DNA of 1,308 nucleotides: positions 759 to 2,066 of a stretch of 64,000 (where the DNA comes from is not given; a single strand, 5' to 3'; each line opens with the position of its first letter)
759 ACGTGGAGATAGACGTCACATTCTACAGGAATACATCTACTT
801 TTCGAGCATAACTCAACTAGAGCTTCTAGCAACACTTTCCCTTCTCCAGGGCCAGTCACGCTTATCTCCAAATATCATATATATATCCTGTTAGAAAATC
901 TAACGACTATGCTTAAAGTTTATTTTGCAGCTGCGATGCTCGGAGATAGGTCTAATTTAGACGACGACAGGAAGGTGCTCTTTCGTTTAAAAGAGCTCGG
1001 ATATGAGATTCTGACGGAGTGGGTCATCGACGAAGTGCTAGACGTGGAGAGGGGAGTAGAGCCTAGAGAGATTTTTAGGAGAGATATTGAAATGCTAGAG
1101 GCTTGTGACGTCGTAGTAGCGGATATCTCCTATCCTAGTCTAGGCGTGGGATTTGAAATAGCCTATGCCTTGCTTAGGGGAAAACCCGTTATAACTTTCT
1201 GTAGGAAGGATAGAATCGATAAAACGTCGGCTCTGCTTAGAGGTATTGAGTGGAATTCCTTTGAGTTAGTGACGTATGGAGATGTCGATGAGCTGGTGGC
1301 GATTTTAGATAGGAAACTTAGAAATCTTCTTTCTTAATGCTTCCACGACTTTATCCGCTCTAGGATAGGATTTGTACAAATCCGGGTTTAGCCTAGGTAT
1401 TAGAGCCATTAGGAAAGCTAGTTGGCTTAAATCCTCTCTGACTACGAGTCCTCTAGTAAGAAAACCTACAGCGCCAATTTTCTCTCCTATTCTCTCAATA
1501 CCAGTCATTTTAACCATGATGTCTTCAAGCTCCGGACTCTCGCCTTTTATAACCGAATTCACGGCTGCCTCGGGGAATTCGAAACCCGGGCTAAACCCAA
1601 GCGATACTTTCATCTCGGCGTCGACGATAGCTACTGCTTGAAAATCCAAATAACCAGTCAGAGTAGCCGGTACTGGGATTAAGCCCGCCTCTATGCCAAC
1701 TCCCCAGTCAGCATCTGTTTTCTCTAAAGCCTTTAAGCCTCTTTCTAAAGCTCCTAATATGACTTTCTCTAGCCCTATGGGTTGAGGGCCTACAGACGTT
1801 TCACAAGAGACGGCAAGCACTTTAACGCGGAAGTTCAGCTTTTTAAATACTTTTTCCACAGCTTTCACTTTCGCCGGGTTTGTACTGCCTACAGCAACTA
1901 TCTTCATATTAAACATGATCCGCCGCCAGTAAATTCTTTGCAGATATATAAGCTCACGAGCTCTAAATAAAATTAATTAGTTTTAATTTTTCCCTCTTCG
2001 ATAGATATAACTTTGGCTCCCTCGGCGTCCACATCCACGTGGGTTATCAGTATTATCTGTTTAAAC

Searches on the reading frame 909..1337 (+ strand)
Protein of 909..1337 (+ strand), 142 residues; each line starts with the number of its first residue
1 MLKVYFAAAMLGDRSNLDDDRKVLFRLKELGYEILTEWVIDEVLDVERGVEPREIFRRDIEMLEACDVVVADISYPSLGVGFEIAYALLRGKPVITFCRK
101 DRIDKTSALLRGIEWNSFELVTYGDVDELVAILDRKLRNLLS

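Call 45: search_protein_families(library=pfam, proteins=[window:909-1337:+], max_evalue=0.00001)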
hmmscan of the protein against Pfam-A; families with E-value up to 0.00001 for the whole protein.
window:909-1337:+ (142 aa): 1 family
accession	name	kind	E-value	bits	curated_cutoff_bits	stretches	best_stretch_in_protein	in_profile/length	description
PF05014.21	Nuc_deoxyrib_tr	-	9.9e-13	48.7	28.8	1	4-102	1-101/117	Nucleoside 2-deoxyribosyltransferase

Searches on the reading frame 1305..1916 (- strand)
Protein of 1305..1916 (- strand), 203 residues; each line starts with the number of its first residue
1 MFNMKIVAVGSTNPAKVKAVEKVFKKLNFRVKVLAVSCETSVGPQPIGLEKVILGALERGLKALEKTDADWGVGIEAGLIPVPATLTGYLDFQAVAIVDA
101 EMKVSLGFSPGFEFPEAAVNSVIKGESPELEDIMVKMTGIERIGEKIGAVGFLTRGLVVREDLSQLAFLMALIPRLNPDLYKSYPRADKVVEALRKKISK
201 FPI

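Call 45: search_protein_families(library=pfam, proteins=[window:1305-1916:-], max_evalue=0.00001)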
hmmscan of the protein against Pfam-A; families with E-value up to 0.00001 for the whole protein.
window:1305-1916:- (203 aa): 1 family
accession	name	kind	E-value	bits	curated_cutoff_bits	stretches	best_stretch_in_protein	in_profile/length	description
PF01931.24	NTPase_I-T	-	2e-46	158.2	25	1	10-176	1-162/162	Protein of unknown function DUF84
